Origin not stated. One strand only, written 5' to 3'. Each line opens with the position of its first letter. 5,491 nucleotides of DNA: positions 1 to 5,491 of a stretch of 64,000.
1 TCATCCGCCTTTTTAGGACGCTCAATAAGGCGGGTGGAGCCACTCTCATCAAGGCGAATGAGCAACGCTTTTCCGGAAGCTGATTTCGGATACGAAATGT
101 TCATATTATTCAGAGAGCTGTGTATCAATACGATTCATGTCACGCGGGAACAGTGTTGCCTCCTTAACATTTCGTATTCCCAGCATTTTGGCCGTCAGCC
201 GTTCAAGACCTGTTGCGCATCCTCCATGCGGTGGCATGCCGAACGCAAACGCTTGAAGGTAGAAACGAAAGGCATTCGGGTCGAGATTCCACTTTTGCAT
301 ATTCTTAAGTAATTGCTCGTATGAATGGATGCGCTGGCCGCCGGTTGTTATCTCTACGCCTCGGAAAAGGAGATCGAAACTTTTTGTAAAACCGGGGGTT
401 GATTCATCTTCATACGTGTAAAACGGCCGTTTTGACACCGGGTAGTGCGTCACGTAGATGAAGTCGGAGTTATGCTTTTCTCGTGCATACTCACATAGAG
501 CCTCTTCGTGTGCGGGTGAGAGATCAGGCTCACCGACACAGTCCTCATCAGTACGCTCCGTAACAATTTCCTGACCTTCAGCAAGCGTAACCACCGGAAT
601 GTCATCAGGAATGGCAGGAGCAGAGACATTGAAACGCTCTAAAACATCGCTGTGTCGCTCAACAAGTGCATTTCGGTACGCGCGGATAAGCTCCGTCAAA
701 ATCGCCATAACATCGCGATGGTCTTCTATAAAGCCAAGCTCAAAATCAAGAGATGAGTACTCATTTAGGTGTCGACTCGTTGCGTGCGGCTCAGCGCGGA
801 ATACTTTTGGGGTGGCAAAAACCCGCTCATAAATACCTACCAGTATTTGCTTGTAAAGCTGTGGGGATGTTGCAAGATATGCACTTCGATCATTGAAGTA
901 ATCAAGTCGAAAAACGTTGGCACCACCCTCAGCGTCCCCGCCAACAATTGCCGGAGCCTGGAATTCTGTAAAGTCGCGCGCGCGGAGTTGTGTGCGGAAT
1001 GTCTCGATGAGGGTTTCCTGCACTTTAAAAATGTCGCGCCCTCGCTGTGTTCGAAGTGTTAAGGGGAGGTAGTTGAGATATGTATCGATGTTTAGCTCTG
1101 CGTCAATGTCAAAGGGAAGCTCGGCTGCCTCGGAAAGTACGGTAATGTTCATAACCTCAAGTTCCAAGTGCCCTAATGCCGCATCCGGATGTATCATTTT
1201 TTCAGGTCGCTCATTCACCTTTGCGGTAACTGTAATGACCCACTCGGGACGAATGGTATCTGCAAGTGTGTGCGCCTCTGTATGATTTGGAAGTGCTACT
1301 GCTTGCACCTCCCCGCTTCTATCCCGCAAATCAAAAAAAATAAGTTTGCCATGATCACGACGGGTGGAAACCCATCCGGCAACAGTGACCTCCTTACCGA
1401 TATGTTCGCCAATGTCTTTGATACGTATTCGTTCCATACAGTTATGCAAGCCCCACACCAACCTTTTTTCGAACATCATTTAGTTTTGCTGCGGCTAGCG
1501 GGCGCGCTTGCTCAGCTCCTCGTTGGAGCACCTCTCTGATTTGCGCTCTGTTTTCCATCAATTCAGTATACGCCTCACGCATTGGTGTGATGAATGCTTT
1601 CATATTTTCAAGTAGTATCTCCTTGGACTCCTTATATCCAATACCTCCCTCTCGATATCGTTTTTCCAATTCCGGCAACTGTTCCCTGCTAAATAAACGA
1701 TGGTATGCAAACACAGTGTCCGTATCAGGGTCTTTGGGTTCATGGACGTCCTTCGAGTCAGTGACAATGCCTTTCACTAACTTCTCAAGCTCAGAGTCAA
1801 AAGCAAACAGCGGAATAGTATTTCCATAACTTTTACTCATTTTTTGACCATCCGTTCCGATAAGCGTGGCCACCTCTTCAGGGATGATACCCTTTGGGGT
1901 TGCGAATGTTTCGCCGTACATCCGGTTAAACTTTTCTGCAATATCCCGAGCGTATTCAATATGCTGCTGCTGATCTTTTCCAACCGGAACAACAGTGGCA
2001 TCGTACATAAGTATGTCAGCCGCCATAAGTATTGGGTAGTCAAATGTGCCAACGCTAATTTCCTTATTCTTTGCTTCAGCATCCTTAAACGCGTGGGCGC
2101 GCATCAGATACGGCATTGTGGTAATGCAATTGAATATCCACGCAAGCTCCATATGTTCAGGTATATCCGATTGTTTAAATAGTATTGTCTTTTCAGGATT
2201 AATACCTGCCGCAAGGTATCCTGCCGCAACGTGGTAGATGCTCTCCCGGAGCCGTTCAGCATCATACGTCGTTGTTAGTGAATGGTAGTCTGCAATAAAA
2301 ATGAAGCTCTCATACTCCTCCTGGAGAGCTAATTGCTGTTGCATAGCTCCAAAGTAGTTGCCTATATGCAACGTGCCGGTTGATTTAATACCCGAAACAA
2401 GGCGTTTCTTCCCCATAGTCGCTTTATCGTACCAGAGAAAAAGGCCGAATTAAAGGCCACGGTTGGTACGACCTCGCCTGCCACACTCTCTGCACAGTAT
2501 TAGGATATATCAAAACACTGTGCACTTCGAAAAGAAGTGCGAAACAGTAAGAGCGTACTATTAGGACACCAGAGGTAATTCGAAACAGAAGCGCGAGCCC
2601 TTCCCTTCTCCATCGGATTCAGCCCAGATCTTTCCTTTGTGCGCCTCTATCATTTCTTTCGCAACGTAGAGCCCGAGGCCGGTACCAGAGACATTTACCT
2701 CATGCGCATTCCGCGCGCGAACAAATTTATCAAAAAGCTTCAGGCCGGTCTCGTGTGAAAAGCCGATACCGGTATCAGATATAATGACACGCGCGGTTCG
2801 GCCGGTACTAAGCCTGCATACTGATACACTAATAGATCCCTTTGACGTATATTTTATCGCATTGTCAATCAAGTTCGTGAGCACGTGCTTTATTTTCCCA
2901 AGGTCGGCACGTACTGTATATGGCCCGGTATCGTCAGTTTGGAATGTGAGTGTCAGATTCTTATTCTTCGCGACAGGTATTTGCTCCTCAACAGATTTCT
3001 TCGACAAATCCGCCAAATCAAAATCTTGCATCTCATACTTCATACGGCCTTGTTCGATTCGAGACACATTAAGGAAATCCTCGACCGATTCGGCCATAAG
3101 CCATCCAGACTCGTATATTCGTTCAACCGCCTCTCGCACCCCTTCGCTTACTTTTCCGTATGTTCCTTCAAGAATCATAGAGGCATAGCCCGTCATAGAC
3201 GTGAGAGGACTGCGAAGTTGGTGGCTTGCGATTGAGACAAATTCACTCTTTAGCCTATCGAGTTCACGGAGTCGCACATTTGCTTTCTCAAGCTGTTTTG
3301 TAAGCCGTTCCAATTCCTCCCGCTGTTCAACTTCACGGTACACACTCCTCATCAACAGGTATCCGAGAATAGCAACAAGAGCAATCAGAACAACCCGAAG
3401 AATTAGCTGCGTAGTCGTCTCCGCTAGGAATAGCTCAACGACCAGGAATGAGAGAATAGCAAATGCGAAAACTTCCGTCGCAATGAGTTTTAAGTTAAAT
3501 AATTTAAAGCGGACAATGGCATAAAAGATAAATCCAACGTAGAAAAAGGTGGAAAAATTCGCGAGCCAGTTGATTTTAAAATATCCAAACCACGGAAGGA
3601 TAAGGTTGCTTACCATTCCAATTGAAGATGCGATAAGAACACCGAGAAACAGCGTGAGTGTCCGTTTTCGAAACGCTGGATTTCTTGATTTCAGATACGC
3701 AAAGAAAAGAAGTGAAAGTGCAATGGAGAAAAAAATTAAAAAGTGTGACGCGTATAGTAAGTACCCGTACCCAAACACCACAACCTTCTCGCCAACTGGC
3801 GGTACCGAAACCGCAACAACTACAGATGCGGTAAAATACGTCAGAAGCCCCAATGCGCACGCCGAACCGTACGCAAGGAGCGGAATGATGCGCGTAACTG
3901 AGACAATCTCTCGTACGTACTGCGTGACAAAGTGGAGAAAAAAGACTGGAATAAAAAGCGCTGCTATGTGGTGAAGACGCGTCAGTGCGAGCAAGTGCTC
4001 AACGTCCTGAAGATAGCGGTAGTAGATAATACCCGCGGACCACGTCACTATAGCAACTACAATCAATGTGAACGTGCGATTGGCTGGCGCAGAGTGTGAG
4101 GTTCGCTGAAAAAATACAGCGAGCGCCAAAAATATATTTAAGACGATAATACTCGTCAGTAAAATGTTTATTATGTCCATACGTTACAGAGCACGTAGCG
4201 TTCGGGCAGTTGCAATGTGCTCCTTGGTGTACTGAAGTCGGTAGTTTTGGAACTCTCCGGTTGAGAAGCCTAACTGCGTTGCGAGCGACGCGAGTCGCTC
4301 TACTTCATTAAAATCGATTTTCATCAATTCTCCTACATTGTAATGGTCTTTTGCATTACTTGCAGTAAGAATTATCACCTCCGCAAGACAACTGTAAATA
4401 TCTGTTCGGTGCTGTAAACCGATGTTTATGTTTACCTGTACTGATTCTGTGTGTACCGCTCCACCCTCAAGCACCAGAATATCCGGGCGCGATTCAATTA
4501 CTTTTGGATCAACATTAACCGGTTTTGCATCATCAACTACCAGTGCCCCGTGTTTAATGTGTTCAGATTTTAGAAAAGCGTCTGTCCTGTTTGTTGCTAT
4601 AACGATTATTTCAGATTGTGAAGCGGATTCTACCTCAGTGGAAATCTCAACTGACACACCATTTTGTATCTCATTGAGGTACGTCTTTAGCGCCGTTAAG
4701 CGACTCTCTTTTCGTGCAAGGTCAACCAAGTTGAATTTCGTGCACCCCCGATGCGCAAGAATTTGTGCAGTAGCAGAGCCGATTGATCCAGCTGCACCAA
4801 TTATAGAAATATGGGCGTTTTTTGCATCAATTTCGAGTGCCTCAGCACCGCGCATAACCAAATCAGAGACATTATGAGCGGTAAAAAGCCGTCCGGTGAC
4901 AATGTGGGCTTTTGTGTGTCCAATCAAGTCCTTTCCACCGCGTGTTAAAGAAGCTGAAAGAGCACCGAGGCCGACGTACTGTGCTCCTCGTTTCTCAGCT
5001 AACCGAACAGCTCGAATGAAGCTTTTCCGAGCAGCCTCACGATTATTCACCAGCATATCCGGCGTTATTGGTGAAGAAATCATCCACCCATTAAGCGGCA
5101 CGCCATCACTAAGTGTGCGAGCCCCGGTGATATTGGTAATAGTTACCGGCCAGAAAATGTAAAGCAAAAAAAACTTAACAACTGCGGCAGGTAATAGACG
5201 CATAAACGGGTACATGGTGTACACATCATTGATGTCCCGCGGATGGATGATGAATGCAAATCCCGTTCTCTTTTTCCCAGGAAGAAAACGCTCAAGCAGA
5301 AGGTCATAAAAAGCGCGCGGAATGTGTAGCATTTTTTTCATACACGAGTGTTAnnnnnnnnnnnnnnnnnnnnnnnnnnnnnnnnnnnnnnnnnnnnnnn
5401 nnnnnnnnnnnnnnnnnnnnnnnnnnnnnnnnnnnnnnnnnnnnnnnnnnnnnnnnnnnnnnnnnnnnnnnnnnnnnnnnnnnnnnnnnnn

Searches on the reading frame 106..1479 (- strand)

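Call 57: search_protein_families(library=pfam, proteins=[window:106-1479:-], max_evalue=0.0001)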
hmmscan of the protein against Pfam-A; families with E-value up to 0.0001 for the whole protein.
window:106-1479:- (457 aa): 2 families
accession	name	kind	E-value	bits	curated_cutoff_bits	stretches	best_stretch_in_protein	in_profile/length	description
PF00152.25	tRNA-synt_2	-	9.1e-70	235.6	25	1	132-447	3-307/308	tRNA synthetases class II (D, K and N)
PF01336.31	tRNA_anti-codon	-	5.5e-18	65.1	27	1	31-114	1-74/75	OB-fold nucleic acid binding domain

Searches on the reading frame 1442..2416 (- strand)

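Call 57: search_protein_families(library=pfam, proteins=[window:1442-2416:-], max_evalue=0.0001)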
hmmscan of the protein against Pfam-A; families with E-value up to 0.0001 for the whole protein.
window:1442-2416:- (324 aa): 1 family
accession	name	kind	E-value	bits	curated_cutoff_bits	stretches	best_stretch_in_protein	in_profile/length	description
PF00579.31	tRNA-synt_1b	-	9.9e-63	212.6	21.1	1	5-275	7-290/292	tRNA synthetases class I (W and Y)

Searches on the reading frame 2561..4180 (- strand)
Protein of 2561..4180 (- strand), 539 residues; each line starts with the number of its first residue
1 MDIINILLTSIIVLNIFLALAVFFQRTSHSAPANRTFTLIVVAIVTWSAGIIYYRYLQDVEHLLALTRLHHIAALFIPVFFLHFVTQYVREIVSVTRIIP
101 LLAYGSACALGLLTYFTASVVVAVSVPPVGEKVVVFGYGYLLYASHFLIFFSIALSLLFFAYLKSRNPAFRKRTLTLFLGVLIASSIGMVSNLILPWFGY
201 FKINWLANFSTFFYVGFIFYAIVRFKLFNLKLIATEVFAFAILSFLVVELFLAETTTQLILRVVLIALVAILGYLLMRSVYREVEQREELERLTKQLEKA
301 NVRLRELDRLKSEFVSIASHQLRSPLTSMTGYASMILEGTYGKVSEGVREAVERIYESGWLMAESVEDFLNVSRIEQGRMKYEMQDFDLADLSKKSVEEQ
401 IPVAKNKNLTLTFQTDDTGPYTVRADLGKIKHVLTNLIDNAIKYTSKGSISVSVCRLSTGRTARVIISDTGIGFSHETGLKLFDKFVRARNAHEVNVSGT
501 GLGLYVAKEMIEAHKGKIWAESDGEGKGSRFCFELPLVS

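Call 57: search_protein_families(library=pfam, proteins=[window:2561-4180:-], max_evalue=0.0001)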
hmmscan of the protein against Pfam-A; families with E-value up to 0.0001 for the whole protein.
window:2561-4180:- (539 aa): 3 families
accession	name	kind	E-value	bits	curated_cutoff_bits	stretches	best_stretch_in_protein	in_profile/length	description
PF02518.31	HATPase_c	-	1.2e-24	87.4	26.4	1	428-537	4-109/111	Histidine kinase-, DNA gyrase B-, and HSP90-like ATPase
PF00512.31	HisKA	-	7e-16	58.5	26.9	1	311-378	2-66/66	His Kinase A (phospho-acceptor) domain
PF16927.11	HisKA_7TM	-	1.2e-13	51.8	28.6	1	9-230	3-222/224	N-terminal 7TM region of histidine kinase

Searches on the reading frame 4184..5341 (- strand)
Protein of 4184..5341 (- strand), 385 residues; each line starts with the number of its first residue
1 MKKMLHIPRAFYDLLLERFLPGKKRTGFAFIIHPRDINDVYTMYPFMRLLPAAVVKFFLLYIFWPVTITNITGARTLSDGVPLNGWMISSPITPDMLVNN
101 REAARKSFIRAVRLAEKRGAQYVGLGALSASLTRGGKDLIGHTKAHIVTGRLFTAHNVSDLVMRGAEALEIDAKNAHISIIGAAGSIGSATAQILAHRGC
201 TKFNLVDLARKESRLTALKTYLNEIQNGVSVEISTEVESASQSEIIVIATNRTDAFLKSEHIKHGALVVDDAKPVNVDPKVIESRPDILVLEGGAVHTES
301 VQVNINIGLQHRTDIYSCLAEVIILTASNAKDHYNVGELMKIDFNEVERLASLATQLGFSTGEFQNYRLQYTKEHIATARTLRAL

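Call 57: search_protein_families(library=pfam, proteins=[window:4184-5341:-], max_evalue=0.0001)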
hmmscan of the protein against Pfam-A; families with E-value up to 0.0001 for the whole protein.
window:4184-5341:- (385 aa): 3 families
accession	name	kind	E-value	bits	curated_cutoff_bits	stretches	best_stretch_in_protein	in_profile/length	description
PF01488.26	Shikimate_DH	-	6.8e-07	29.9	24.3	1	172-283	9-123/138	Shikimate / quinate 5-dehydrogenase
PF03807.23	F420_oxidored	-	2.2e-05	25.4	21.6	1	178-270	2-90/94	NADP oxidoreductase coenzyme F420-dependent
PF00899.27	ThiF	-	2.5e-05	24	28.1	0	173-208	18-52/238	ThiF family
